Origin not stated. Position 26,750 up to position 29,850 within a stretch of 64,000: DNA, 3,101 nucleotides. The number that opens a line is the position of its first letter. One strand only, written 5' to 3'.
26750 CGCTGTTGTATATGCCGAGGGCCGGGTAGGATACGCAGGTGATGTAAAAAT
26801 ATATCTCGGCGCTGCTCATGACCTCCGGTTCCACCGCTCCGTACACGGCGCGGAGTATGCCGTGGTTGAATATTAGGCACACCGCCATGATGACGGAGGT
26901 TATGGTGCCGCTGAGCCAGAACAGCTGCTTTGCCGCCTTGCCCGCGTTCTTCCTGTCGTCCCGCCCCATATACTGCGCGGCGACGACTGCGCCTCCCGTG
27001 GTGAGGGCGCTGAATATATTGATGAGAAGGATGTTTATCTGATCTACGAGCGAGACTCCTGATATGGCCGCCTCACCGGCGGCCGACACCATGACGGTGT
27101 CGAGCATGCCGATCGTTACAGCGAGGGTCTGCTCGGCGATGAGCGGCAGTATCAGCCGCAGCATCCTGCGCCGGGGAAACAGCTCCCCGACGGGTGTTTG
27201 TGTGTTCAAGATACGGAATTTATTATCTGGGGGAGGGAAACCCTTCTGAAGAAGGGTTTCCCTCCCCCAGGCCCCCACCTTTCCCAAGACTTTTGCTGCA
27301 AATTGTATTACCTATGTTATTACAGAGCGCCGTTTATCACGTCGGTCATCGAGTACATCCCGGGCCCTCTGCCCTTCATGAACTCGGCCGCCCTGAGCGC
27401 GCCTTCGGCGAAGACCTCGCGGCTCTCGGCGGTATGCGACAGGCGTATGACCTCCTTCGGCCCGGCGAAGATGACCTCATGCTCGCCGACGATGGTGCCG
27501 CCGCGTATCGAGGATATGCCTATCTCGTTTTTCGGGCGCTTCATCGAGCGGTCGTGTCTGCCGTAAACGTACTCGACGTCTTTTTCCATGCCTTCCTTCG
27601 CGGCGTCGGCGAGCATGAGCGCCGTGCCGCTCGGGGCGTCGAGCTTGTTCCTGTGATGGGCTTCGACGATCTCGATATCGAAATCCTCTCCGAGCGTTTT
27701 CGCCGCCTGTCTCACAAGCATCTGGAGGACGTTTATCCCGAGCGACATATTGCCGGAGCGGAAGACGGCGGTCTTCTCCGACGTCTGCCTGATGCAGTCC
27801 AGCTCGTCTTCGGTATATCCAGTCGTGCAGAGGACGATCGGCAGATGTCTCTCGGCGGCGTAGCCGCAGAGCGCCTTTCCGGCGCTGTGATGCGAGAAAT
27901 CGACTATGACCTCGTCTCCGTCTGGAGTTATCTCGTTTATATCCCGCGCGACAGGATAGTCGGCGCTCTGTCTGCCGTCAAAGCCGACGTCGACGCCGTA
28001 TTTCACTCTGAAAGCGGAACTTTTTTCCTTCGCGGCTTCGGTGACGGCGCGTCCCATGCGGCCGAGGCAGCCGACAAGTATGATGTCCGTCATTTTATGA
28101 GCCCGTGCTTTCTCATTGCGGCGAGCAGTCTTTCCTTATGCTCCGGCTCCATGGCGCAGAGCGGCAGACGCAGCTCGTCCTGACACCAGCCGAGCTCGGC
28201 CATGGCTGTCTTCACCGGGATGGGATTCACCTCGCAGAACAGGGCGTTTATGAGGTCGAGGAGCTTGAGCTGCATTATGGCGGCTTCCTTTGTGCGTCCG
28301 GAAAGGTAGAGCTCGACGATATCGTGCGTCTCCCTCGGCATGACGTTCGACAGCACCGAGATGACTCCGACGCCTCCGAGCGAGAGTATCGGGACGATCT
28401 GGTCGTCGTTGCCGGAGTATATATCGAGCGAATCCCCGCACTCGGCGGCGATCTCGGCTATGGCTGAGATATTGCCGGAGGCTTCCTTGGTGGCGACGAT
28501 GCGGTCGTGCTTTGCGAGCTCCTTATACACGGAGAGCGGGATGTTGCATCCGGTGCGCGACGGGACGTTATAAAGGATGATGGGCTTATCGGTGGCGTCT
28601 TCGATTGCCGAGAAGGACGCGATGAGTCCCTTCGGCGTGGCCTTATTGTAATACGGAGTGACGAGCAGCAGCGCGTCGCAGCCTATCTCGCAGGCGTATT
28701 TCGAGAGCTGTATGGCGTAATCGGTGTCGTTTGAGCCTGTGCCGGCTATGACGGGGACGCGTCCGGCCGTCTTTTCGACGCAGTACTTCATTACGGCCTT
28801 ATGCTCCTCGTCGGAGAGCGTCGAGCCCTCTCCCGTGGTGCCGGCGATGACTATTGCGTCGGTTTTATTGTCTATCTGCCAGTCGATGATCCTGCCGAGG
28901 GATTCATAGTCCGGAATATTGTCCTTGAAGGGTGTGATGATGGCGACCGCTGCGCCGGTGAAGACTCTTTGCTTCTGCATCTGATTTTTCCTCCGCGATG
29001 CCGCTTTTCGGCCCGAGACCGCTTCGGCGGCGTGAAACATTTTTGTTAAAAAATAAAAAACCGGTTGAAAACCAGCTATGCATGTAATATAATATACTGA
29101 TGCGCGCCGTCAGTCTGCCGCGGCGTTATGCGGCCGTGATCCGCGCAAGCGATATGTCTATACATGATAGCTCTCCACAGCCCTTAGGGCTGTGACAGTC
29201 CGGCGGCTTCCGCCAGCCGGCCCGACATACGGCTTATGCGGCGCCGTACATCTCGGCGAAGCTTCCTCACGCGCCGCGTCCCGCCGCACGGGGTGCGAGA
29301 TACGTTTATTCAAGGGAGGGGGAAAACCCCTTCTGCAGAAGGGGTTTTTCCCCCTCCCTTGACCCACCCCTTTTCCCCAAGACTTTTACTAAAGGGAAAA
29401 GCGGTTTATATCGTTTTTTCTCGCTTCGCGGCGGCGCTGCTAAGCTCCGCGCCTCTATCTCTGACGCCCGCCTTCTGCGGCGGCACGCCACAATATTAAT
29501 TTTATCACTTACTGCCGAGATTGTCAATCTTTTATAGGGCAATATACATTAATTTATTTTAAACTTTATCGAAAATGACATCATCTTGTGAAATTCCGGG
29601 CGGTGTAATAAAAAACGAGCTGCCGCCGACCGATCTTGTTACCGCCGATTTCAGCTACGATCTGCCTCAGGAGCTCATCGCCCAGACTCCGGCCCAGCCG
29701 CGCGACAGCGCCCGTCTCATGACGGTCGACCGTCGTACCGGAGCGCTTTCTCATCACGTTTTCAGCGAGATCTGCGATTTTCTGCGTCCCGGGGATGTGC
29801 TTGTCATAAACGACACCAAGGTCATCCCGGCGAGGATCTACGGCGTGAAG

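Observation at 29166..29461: Lysine riboswitch of the dapA-dapB leader carries a repeat-element copy inside its P2 arm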

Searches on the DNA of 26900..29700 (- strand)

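Call 13: search_rna_families(source=window, start=26900, end=29700, threshold=evalue, max_evalue=10, show_alignments=3)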
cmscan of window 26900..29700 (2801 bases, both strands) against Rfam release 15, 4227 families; matches with E-value up to 10: 25.
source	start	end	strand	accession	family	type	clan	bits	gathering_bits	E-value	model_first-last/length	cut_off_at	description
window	29160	29287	-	RF00168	Lysine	Cis-reg; riboswitch;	-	46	30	3e-10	1-182/182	no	Lysine riboswitch aptamer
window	27227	27270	+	RF03941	mir-3158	Gene; miRNA;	-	32.5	97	0.0025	14-68/81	no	mir-3158 microRNA precursor family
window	27227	27270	-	RF03941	mir-3158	Gene; miRNA;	-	32.2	97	0.0029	14-68/81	no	mir-3158 microRNA precursor family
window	29303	29368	-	RF01918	mir-1249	Gene; miRNA;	-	29.3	83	0.0026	1-75/75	no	mir-1249 microRNA precursor family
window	27212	27277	-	RF03360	mir-3156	Gene; miRNA;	-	28.6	76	0.0074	1-77/77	no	mir-3156 microRNA precursor family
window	29308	29364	-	RF03792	MIR6462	Gene; miRNA;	-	28.6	96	0.029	1-119/119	no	MIR6462 microRNA precursor family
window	27218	27272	+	RF03338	MIR4416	Gene; miRNA;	-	28.3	70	0.003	1-147/147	no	MIR4416 microRNA precursor family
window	29305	29366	+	RF03609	mir-5470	Gene; miRNA;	-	28.1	98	0.0061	1-81/81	no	mir-5470 microRNA precursor family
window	29312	29359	-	RF04279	mir-H20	Gene; miRNA;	CL00141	28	99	0.024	1-82/82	no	mir-H20 microRNA precursor family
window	29298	29377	-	RF00873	mir-550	Gene; miRNA;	-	26.8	81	0.011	1-85/85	no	mir-550 microRNA precursor family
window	27227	27270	+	RF03360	mir-3156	Gene; miRNA;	-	26.3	76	0.031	15-62/77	no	mir-3156 microRNA precursor family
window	27227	27270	+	RF00873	mir-550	Gene; miRNA;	-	26.2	81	0.016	19-68/85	no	mir-550 microRNA precursor family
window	29242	29390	-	RF02613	BSR0739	Gene; sRNA;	-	25.6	191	0.011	1-160/160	no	Brucella sRNA 0739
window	27227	27270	-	RF00873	mir-550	Gene; miRNA;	-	25.1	81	0.033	19-68/85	no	mir-550 microRNA precursor family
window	29309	29362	+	RF03831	mir-627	Gene; miRNA;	-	24.7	86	0.021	1-87/87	no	mir-627 microRNA precursor family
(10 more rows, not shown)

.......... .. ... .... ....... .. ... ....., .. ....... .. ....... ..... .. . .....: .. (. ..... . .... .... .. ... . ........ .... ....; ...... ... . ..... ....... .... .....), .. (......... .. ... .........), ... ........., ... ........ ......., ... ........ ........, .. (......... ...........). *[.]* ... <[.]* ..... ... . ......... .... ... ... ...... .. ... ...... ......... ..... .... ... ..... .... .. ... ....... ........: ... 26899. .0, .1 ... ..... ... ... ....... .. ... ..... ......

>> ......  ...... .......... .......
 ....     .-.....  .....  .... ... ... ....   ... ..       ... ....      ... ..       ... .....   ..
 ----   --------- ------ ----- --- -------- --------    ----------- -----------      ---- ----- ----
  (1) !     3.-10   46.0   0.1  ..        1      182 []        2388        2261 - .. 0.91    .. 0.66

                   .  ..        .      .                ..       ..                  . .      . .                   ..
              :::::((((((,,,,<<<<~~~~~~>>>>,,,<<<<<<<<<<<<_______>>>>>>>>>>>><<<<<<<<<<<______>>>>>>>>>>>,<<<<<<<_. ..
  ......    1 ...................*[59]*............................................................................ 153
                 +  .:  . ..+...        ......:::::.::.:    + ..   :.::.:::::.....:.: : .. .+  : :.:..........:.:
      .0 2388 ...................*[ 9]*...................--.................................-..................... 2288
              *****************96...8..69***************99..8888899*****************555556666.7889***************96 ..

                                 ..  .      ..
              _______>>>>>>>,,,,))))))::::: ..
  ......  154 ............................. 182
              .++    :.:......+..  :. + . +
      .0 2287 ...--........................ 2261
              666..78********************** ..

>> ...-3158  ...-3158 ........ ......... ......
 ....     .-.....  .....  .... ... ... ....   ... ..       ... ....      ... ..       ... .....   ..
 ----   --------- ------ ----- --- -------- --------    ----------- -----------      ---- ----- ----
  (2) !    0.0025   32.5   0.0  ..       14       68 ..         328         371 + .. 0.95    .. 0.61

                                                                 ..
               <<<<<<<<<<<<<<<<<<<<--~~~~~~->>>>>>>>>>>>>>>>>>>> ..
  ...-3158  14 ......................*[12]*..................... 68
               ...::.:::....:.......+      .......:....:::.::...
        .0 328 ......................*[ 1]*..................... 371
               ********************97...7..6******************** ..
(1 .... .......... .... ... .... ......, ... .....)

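Call 22: search_rna_families(sources=[L001, L002, L003, L005], threshold=gathering, show_alignments=3)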
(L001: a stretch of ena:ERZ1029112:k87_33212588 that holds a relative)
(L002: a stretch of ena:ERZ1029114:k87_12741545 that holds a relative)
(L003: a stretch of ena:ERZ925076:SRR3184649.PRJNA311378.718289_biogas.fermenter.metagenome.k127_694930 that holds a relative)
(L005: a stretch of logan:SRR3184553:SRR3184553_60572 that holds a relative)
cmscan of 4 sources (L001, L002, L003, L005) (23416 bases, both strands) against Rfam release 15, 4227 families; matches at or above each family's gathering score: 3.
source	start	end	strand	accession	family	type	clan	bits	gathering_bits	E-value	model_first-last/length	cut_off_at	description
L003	2659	2851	+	RF00168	Lysine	Cis-reg; riboswitch;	-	72.2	30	2.4e-17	1-182/182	no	Lysine riboswitch aptamer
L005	2659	2851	+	RF00168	Lysine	Cis-reg; riboswitch;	-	72.2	30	2.4e-17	1-182/182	no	Lysine riboswitch aptamer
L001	1530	1666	+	RF00168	Lysine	Cis-reg; riboswitch;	-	31.5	30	6.3e-05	1-182/182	no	Lysine riboswitch aptamer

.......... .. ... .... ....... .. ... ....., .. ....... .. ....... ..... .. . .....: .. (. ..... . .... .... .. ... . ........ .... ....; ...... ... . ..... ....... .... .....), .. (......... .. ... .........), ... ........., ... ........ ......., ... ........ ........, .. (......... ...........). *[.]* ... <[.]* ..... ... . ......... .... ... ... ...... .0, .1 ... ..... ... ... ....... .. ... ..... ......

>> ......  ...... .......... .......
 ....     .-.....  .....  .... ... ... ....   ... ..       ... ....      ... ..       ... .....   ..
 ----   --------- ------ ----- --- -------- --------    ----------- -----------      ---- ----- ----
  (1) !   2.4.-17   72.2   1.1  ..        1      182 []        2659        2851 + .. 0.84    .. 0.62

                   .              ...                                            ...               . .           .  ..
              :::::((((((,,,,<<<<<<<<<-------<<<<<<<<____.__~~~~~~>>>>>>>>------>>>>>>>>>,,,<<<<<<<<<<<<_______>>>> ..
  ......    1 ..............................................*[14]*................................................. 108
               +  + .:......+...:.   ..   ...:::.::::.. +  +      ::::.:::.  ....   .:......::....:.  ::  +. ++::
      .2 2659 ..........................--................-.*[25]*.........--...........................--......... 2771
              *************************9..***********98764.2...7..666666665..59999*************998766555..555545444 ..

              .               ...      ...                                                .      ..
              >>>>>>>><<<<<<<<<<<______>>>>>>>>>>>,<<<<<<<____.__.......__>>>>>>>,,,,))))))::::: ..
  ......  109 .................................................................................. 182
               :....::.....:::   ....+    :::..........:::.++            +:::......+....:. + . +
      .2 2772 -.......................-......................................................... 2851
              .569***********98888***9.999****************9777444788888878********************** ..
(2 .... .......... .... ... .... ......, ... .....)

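Call 49: search_rna_families(sources=[L006, L117, L013, L007], threshold=gathering, show_alignments=2)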
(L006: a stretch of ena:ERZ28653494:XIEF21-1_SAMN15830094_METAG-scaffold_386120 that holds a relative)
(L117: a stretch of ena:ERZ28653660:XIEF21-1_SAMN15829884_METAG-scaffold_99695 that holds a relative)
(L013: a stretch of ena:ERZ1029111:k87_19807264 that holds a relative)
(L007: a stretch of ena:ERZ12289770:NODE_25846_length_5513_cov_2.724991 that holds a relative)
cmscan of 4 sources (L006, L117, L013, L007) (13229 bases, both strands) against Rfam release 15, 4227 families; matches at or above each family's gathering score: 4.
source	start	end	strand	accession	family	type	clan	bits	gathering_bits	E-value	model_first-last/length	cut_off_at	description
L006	84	290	+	RF00168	Lysine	Cis-reg; riboswitch;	-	83.2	30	6e-21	1-182/182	no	Lysine riboswitch aptamer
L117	244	371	+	RF00168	Lysine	Cis-reg; riboswitch;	-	46.8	30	7.9e-10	1-182/182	no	Lysine riboswitch aptamer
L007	2998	3125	+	RF00168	Lysine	Cis-reg; riboswitch;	-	46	30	1.4e-09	1-182/182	no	Lysine riboswitch aptamer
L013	1541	1677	+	RF00168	Lysine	Cis-reg; riboswitch;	-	31.5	30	3.5e-05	1-182/182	no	Lysine riboswitch aptamer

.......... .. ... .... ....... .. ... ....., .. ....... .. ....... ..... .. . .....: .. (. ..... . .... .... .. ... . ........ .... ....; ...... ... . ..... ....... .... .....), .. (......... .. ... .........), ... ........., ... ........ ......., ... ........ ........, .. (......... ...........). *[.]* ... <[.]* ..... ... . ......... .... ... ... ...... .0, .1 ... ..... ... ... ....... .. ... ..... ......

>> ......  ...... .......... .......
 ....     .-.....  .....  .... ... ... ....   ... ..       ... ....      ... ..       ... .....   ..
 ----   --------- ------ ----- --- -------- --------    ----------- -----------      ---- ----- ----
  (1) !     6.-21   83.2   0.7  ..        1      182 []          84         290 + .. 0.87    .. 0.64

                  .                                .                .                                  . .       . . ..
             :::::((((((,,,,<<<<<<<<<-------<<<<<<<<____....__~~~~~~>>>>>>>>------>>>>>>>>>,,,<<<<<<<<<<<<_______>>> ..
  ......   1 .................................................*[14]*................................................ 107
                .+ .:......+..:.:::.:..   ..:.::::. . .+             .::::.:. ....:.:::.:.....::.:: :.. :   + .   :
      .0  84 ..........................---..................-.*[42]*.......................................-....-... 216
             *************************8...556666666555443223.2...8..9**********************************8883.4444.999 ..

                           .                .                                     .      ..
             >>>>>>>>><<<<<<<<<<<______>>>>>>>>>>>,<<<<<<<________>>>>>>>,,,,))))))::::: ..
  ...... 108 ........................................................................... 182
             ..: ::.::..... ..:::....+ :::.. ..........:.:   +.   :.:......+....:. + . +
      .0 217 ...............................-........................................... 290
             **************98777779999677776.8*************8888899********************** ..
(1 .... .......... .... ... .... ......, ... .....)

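Call 66: search_dna_similar(query=window:29290-29400:-, collection=plasmids, mode=distant, max_evalue=0.001, max_rows=25)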
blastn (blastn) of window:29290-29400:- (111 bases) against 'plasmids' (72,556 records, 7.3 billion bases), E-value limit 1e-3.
No match.

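Call 67: search_dna_similar(query=window:29290-29400:-, collection=phages, mode=distant, max_evalue=0.001, max_rows=25)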
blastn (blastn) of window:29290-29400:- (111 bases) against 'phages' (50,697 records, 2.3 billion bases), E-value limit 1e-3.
No match.

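Call 76: search_rna_families(source=window, start=29418, end=29475, threshold=evalue, max_evalue=10, show_alignments=2)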
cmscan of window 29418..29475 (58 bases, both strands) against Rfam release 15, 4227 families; matches with E-value up to 10: 2.
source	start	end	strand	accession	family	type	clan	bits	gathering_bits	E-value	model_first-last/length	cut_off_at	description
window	29442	29461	-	RF01905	HOTAIR_2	Gene; lncRNA;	-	9.1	60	2.1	1-69/69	no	HOTAIR conserved region 2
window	29418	29465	-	RF00168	Lysine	Cis-reg; riboswitch;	-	7.7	30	3.1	1-95/182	3'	Lysine riboswitch aptamer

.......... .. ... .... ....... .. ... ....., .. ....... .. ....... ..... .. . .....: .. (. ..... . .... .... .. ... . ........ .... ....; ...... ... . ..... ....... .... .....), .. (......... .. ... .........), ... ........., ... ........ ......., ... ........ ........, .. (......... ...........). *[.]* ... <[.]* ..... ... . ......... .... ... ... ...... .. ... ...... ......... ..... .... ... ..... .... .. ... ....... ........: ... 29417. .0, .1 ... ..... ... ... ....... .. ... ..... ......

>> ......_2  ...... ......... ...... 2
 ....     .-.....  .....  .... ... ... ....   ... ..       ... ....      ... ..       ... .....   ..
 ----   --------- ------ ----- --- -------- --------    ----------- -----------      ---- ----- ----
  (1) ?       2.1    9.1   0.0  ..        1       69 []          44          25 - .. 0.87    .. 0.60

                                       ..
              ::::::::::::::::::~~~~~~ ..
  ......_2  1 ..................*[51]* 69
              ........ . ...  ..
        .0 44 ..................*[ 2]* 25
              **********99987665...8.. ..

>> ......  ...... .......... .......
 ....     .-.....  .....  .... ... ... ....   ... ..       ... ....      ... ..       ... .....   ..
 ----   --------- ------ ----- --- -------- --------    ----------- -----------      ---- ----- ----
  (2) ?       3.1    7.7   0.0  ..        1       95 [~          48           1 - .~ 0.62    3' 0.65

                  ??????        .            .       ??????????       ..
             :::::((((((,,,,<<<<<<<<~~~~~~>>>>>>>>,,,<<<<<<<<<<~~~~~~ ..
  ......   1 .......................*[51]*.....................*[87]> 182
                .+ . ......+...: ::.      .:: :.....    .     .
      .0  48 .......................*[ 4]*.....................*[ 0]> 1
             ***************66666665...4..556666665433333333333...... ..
